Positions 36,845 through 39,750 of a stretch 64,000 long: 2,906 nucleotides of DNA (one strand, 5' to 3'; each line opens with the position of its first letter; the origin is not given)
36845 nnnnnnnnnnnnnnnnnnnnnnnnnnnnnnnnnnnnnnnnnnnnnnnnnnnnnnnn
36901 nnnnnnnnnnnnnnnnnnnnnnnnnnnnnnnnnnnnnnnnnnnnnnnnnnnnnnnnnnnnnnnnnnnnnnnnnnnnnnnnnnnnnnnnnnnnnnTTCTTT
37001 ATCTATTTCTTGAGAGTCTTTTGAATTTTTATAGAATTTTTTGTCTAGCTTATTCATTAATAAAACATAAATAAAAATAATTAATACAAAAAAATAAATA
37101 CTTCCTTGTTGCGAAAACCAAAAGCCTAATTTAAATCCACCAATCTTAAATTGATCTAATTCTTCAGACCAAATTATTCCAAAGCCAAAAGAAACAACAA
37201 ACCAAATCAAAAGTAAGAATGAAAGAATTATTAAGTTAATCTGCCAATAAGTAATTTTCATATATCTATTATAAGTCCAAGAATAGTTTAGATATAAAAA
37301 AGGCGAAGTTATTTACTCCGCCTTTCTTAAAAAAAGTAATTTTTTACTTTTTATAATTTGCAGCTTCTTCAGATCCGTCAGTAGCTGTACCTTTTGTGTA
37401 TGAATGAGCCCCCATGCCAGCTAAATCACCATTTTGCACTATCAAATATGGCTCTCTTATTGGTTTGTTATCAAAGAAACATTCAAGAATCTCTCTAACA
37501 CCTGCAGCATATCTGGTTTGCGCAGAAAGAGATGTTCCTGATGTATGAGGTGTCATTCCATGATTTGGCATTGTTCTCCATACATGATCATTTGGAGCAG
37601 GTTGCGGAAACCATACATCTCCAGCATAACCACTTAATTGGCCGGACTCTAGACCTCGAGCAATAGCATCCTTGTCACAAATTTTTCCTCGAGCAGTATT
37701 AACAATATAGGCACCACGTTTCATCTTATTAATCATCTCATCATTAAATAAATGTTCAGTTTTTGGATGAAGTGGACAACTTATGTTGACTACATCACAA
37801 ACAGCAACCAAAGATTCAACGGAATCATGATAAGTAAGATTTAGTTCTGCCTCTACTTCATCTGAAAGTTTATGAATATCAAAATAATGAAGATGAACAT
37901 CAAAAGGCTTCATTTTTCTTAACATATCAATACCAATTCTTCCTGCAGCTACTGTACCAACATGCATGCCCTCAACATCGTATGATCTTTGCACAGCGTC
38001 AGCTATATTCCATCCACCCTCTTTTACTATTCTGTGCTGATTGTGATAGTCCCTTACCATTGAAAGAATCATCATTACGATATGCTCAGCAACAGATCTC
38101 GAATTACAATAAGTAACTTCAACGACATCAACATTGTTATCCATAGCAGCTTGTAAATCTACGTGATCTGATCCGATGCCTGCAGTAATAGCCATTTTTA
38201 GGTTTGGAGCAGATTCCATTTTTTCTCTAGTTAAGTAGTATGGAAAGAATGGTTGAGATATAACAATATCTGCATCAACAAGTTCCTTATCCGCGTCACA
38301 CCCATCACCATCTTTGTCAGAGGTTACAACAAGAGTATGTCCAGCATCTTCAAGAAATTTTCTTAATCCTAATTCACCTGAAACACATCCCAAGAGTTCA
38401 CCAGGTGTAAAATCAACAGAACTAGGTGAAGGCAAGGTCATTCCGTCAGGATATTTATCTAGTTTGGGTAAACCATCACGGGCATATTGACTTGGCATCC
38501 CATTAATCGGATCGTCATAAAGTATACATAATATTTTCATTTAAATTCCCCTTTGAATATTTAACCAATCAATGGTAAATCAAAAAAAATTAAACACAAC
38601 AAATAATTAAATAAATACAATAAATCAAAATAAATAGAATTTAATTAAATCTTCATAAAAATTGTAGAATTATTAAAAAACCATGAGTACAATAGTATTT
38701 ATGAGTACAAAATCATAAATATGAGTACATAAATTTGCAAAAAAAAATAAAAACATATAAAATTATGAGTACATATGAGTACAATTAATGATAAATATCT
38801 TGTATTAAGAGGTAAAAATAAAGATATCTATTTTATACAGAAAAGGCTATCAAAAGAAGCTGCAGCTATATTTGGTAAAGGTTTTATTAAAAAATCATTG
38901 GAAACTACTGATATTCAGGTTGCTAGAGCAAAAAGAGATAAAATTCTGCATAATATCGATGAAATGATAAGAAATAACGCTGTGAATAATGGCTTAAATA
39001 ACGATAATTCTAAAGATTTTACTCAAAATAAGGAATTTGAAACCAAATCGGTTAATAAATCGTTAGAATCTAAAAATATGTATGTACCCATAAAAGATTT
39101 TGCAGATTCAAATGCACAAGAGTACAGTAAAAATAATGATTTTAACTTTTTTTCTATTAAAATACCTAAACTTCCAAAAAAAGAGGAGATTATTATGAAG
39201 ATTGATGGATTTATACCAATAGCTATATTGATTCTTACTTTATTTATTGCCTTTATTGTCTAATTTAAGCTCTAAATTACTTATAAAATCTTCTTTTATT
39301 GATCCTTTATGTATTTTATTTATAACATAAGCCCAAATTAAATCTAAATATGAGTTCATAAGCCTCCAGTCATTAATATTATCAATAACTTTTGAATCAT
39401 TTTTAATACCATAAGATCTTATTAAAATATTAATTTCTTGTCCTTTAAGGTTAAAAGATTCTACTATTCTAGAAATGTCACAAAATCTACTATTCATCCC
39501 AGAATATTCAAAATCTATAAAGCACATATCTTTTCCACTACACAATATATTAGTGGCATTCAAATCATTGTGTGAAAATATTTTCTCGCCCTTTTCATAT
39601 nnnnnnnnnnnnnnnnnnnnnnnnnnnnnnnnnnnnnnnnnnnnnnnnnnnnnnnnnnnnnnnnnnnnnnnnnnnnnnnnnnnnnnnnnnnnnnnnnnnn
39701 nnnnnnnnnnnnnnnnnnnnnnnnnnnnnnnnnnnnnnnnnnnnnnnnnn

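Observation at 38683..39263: Array of five exact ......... repeats feeding into an integrase-arm-like, catalytic-domain-less, tail-anchored ORF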

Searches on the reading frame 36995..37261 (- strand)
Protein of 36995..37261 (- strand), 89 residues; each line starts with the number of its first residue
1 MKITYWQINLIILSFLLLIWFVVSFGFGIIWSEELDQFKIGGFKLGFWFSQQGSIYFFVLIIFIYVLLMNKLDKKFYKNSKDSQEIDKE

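Call 4: search_protein_families(library=pfam, proteins=[window:36995-37261:-], max_evalue=1)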
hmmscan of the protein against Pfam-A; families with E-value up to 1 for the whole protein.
window:36995-37261:- (89 aa): 4 families
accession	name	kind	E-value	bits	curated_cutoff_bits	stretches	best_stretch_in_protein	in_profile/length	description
PF13937.11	DUF4212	-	1.8e-27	95.9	30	1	4-76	3-76/79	Domain of unknown function (DUF4212)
PF20563.3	DUF6773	-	0.1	12.9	27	1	7-82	84-161/163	Family of unknown function (DUF6773)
PF25184.1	YxzE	-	0.34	12.4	40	1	55-83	8-37/65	YxzE-like putative bacteriocin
PF14126.11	DUF4293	-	0.5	11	27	0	6-49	82-125/153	Domain of unknown function (DUF4293)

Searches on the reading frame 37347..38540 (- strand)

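Call 4: search_protein_families(library=pfam, proteins=[window:37347-38540:-], max_evalue=1)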
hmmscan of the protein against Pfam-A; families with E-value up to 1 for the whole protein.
window:37347-38540:- (398 aa): 3 families
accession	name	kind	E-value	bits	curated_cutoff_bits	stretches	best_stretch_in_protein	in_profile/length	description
PF02826.25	2-Hacid_dh_C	-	2.6e-47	160.9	25.1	1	155-333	1-177/178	D-isomer specific 2-hydroxyacid dehydrogenase, NAD binding domain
PF00389.36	2-Hacid_dh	-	1.4e-15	57.6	24.6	1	61-362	13-130/134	D-isomer specific 2-hydroxyacid dehydrogenase, catalytic domain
PF03446.21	NAD_binding_2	-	0.0034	17.8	21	1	194-298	2-108/161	NAD binding domain of 6-phosphogluconate dehydrogenase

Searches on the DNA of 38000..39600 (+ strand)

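Call 5: search_rna_families(source=window, start=38000, end=39600, threshold=evalue, max_evalue=10)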
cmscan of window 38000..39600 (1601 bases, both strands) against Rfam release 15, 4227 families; matches with E-value up to 10: 3.
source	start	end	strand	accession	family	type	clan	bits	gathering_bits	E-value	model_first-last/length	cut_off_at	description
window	39373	39416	+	RF01585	snoR07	Gene; snRNA; snoRNA; CD-box;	-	20.8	44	3.6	1-88/88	no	small nucleolar RNA snoR07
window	38350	38429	-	RF00884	MIR815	Gene; miRNA;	-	17.7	63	4.2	1-81/81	no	MIR815 microRNA precursor family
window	38697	38722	+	RF04286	mir-513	Gene; miRNA;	CL00136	16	72.1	7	30-55/82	no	mir-513 microRNA precursor family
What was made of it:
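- No Rfam family matches (call 5).
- Tried and rejected: Rfam on 38000-39600 at lenient thresholds found only chance-level hits (call 5).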

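Call 42: search_rna_families(sources=[L048, L049, L050, L051], threshold=evalue, max_evalue=0.1)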
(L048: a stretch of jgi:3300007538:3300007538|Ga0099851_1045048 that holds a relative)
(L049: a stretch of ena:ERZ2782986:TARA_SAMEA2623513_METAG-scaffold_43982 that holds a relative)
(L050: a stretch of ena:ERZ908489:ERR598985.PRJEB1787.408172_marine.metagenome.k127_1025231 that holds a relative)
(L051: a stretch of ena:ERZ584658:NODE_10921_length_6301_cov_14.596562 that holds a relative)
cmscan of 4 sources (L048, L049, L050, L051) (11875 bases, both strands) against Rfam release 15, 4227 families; matches with E-value up to 0.1: 0.
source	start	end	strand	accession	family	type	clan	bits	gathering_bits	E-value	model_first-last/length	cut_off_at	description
